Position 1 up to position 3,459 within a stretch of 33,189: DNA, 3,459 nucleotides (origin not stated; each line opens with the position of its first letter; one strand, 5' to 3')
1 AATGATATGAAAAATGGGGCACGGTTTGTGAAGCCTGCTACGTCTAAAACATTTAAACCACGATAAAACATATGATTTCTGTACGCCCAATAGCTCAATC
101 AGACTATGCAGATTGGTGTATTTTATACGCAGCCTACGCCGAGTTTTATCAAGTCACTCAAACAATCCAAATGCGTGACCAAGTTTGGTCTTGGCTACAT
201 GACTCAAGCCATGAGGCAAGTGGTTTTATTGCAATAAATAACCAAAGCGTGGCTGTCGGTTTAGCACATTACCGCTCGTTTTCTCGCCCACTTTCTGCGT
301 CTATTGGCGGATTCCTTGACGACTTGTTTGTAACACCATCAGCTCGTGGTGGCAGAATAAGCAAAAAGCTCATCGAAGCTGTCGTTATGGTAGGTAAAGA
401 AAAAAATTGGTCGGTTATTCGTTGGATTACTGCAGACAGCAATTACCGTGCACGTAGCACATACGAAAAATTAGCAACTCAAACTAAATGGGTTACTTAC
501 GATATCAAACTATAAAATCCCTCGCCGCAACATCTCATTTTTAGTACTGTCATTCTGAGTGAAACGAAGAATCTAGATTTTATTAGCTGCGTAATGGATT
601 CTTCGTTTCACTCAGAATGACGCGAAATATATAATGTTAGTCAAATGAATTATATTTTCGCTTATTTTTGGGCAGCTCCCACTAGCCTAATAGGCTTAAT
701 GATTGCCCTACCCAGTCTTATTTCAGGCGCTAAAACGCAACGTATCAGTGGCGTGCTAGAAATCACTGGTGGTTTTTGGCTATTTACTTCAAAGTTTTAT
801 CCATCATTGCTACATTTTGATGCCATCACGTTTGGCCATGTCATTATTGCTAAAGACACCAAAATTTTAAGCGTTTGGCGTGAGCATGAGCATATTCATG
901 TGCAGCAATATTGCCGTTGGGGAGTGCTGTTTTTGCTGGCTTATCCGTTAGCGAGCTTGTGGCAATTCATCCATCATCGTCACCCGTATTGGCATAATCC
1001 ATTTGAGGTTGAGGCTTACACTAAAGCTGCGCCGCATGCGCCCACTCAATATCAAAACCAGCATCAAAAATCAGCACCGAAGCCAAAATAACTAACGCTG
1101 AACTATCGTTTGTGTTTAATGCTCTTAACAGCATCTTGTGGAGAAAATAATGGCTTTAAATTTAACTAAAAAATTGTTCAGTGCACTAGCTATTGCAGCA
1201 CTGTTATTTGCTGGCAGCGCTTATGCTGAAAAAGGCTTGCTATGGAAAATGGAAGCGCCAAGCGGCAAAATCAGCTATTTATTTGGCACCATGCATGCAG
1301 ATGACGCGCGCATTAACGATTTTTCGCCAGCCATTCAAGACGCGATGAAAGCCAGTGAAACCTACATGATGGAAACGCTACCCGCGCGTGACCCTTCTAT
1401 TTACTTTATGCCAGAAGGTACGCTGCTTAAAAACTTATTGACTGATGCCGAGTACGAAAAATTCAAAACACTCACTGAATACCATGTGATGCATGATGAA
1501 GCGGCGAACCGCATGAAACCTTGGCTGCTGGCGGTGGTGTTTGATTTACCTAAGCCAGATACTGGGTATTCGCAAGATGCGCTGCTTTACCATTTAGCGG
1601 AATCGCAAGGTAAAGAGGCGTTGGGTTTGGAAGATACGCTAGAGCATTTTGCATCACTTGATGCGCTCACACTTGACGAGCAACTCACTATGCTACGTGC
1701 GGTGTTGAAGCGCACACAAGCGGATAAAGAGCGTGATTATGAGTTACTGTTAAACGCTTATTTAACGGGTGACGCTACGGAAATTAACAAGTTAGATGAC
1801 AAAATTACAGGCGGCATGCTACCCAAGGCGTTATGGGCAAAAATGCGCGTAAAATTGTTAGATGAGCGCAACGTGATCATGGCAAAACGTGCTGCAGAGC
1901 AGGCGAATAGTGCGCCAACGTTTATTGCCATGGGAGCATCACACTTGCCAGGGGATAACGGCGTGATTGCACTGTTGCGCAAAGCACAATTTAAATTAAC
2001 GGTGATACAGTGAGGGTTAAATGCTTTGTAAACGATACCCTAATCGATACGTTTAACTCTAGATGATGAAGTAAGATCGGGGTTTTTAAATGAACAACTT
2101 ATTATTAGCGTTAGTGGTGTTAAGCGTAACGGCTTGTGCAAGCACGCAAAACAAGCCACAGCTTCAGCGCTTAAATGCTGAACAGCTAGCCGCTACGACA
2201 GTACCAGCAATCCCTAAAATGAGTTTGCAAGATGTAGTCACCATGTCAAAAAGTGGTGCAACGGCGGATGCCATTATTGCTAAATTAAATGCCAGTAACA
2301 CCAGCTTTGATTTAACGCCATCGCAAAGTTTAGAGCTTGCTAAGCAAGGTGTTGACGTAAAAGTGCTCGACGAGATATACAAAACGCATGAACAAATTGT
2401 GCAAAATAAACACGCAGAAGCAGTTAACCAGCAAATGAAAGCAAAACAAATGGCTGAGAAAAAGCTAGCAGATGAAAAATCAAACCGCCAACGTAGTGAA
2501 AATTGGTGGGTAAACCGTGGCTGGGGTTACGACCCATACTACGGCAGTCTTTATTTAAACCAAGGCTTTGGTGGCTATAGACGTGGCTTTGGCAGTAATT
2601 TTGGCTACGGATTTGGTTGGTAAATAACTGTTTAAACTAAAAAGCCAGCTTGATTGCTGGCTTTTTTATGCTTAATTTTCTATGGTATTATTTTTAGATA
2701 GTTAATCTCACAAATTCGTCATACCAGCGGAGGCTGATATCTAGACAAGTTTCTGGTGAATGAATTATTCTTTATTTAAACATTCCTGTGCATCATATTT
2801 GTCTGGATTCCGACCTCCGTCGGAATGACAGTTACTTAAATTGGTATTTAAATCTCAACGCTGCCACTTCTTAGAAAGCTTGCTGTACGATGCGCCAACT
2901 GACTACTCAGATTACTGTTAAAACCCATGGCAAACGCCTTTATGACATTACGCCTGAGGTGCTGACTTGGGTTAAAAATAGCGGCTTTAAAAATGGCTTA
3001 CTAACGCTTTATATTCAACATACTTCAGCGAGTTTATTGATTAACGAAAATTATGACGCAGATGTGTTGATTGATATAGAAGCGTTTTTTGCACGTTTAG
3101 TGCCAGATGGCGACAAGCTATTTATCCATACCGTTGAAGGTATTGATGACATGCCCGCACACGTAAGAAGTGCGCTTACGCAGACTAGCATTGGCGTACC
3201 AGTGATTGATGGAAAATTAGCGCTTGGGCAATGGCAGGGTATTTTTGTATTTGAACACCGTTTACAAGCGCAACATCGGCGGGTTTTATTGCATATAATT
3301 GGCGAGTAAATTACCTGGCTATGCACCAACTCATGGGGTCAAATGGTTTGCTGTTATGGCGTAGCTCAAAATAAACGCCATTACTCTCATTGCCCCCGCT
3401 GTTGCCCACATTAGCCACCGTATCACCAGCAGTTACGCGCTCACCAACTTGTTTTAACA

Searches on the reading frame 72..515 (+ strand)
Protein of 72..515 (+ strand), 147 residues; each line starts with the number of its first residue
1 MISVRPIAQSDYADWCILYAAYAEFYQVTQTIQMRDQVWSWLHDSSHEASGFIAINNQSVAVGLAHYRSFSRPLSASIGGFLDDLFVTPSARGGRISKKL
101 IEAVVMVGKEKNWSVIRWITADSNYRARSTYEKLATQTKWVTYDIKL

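Call 46: search_protein_families(library=pfam, proteins=[window:72-515:+], max_evalue=0.001)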
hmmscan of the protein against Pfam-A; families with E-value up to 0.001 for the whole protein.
window:72-515:+ (147 aa): 4 families
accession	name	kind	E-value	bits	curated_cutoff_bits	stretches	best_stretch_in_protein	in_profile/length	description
PF00583.31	Acetyltransf_1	-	2.3e-10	41.2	20.7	1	18-134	4-114/116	Acetyltransferase (GNAT) family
PF13508.13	Acetyltransf_7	-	4.7e-05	24.1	27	1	59-134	12-80/84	Acetyltransferase (GNAT) domain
PF13302.13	Acetyltransf_3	-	8.2e-05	23.8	25.4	1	4-134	4-135/138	Acetyltransferase (GNAT) domain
PF13673.13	Acetyltransf_10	-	0.00021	21.7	23.6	1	52-134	45-105/128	Acetyltransferase (GNAT) domain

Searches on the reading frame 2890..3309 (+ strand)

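Call 46: search_protein_families(library=pfam, proteins=[window:2890-3309:+], max_evalue=0.001)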
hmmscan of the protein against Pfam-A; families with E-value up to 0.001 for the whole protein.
window:2890-3309:+ (139 aa): 1 family
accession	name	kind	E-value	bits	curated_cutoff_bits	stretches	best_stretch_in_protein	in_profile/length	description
PF01894.22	UPF0047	-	3.2e-38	130.9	27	1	19-136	1-117/117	Uncharacterised protein family UPF0047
